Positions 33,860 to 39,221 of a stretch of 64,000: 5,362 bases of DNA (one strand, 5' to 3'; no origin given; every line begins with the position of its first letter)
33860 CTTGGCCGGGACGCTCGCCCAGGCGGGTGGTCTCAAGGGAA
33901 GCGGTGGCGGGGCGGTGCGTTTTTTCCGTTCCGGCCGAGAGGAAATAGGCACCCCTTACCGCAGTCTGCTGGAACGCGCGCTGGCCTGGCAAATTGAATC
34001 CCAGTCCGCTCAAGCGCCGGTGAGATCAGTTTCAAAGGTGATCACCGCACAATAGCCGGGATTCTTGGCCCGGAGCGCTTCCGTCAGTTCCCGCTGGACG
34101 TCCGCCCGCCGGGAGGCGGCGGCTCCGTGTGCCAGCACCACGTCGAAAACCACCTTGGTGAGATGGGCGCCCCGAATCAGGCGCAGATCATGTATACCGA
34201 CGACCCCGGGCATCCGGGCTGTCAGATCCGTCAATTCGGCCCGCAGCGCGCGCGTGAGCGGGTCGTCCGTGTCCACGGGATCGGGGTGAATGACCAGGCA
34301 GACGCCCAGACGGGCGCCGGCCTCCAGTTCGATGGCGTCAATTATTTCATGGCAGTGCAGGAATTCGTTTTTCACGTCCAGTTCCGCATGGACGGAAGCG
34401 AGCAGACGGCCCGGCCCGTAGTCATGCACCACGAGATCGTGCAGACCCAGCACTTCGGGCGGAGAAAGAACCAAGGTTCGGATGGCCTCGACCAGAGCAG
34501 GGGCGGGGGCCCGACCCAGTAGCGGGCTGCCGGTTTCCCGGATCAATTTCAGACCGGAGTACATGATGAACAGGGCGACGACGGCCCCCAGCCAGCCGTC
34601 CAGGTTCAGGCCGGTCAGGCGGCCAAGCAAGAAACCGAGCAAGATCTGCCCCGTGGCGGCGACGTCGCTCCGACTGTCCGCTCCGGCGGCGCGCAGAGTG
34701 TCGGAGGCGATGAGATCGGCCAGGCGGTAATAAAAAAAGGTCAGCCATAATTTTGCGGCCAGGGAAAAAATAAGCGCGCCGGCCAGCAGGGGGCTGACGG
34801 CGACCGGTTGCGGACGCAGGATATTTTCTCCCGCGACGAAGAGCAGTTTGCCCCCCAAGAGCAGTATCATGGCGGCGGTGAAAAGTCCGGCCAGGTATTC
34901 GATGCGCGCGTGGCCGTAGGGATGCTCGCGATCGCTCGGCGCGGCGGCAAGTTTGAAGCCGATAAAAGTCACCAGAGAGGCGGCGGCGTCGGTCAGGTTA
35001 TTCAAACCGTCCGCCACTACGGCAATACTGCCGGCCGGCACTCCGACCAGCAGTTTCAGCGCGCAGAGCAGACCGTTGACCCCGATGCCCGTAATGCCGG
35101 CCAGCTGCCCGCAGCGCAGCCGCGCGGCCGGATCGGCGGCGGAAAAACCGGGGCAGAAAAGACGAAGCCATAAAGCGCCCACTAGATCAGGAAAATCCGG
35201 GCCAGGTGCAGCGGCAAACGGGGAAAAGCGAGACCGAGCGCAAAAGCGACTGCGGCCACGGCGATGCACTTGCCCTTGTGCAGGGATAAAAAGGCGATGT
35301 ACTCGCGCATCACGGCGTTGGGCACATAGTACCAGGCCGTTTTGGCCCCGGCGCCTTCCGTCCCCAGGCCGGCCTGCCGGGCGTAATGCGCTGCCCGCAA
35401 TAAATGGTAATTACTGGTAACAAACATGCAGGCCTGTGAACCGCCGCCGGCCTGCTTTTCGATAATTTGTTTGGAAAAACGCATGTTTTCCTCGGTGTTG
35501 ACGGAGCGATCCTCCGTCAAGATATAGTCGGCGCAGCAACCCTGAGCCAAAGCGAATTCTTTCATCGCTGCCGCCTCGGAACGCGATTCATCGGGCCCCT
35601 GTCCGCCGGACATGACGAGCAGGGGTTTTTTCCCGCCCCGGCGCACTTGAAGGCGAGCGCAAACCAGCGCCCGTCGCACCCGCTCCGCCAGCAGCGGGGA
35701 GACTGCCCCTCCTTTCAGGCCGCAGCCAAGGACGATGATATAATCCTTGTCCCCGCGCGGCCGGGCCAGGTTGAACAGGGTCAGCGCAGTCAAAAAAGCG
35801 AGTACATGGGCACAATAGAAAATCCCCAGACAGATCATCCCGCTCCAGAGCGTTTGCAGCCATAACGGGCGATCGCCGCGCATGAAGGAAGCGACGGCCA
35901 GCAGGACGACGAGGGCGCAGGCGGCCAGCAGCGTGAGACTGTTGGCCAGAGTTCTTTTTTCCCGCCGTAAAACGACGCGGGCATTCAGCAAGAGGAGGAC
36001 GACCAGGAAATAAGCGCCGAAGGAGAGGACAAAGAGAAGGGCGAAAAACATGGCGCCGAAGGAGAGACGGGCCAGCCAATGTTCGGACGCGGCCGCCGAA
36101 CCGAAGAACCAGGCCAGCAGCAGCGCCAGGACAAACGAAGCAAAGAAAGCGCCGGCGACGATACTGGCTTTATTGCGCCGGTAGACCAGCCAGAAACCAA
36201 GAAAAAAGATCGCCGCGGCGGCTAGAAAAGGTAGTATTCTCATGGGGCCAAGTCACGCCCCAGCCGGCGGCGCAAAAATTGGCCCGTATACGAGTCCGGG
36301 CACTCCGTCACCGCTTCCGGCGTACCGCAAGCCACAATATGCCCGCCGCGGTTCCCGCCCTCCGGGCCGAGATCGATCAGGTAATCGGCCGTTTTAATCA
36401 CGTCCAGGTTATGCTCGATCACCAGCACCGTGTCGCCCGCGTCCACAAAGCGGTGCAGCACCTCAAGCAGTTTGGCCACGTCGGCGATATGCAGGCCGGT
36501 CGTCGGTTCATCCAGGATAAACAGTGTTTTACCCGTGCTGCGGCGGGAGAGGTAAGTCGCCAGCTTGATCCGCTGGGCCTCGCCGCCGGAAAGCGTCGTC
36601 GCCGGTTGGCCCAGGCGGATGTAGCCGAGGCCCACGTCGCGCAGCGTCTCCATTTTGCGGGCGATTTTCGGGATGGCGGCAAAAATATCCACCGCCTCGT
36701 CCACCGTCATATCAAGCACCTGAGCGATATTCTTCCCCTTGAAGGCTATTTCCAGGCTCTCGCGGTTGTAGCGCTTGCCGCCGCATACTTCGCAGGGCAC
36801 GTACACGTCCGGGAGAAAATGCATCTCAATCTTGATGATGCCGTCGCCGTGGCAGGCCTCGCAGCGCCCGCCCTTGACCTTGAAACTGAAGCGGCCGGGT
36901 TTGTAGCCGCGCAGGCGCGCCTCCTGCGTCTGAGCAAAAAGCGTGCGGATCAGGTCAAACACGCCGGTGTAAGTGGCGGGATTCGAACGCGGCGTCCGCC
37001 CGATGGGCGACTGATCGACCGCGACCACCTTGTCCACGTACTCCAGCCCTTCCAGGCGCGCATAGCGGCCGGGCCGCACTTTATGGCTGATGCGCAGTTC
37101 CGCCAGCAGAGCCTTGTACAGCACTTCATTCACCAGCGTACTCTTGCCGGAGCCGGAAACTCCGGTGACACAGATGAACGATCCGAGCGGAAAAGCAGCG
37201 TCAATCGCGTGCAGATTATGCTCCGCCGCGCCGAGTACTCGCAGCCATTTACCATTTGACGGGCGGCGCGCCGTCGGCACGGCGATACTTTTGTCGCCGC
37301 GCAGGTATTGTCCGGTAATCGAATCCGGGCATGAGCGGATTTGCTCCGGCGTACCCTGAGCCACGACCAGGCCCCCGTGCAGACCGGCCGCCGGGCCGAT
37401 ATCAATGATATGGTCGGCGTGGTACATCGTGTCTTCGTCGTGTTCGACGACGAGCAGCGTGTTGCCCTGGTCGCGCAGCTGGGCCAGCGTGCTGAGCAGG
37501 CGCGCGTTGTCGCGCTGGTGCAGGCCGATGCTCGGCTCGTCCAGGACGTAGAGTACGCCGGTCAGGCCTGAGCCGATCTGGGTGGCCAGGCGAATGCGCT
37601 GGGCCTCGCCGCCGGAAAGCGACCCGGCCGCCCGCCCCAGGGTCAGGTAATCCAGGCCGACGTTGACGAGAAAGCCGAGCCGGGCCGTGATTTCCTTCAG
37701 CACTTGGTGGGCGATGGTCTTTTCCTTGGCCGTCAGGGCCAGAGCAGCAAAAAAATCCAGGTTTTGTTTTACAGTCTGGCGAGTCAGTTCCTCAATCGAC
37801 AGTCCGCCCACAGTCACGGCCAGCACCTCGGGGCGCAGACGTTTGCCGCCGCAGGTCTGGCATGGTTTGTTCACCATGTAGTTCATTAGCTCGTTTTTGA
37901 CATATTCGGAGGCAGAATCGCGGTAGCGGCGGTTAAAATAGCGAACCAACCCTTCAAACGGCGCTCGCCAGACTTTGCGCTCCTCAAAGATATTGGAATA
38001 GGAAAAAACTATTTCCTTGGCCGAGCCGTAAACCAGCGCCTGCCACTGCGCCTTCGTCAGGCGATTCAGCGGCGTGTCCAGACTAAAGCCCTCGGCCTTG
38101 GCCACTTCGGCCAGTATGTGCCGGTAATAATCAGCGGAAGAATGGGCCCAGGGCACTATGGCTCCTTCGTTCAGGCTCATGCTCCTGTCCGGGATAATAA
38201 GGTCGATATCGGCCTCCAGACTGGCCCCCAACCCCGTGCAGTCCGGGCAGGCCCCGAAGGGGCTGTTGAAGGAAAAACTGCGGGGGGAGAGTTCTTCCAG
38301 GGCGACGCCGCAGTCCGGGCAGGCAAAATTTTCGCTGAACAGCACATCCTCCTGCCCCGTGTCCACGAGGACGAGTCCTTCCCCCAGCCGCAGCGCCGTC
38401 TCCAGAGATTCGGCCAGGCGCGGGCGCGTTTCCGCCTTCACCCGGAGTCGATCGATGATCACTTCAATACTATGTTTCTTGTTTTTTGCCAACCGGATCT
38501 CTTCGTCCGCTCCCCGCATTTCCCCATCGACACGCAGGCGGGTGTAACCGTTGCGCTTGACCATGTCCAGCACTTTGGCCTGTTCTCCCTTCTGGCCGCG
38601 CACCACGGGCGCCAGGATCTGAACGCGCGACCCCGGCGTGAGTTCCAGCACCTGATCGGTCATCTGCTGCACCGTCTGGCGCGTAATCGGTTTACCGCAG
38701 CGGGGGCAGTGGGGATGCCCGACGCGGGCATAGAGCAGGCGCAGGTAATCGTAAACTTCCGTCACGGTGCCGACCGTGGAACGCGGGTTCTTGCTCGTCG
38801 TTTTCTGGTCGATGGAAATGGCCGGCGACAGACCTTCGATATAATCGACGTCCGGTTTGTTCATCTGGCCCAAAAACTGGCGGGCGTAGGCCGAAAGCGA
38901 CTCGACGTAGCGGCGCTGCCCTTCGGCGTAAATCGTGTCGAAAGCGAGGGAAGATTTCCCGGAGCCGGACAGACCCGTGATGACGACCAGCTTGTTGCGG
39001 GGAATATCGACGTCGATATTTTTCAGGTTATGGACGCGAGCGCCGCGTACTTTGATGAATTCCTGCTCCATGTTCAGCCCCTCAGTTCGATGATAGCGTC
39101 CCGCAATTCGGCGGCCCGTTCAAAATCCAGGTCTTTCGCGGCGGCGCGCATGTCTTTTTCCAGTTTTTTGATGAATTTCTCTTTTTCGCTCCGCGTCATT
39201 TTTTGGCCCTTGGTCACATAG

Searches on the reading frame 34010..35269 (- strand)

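Call 12: search_protein_families(library=pfam, proteins=[window:34010-35269:-], max_evalue=0.001)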
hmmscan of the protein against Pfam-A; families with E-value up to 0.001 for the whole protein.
window:34010-35269:- (419 aa): 2 families
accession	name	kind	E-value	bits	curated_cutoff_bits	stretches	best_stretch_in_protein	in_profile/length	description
PF01545.26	Cation_efflux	-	1.9e-37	129.4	26.6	1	61-251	4-198/198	Cation efflux family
PF16916.11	ZT_dimer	-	2.4e-13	50.3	26.7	1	257-331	3-77/78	Dimerisation domain of Zinc Transporter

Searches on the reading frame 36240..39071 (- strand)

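Call 11: search_protein_families(library=pfam, proteins=[window:36240-39071:-], max_evalue=0.001)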
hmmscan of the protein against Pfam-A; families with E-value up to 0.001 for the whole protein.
window:36240-39071:- (943 aa): 19 families
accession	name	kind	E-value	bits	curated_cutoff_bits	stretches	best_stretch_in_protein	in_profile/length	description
PF17760.6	UvrA_inter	-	6e-38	129.5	23.3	1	132-238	1-107/109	UvrA interaction domain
PF17755.6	UvrA_DNA-bind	-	2e-34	118.6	23.2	1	288-395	1-108/110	UvrA DNA-binding domain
PF00005.33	ABC_tran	-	7.2e-20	72.4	25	1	792-858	78-137/137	ABC transporter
PF02463.25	SMC_N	-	2.3e-11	44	40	0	166-558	98-211/220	RecF/RecN/SMC N terminal domain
PF13191.12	AAA_16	-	4.4e-09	37.5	32.6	0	630-654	24-48/167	AAA ATPase domain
PF13555.12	AAA_29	-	2.8e-07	30.6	27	0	631-647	23-39/61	P-loop containing region of AAA domain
PF03193.22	RsgA_GTPase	-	4.4e-07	30.3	30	0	619-669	96-145/174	RsgA GTPase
PF13671.12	AAA_33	-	4.7e-07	30.6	27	0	633-653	2-22/143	AAA domain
PF20703.3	nSTAND1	-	4.6e-06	27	27.1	0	22-43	29-50/379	Novel STAND NTPase 1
PF20720.3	nSTAND3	-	2.3e-05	24.6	27.2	0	25-48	16-39/155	Novel STAND NTPase 3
PF13304.12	AAA_21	-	2.5e-05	25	27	0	822-872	233-283/304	AAA domain, putative AbiEii toxin, Type IV TA system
PF13481.12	AAA_25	-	7.6e-05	22.9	27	0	624-654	27-57/195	AAA domain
PF13238.12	AAA_18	-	9.8e-05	23.3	29.4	0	633-650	1-18/128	AAA domain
PF13401.12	AAA_22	-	0.00012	22.8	27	0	631-654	6-29/130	AAA domain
PF06745.19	ATPase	-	0.00021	21.2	26.6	0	626-654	15-43/231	KaiC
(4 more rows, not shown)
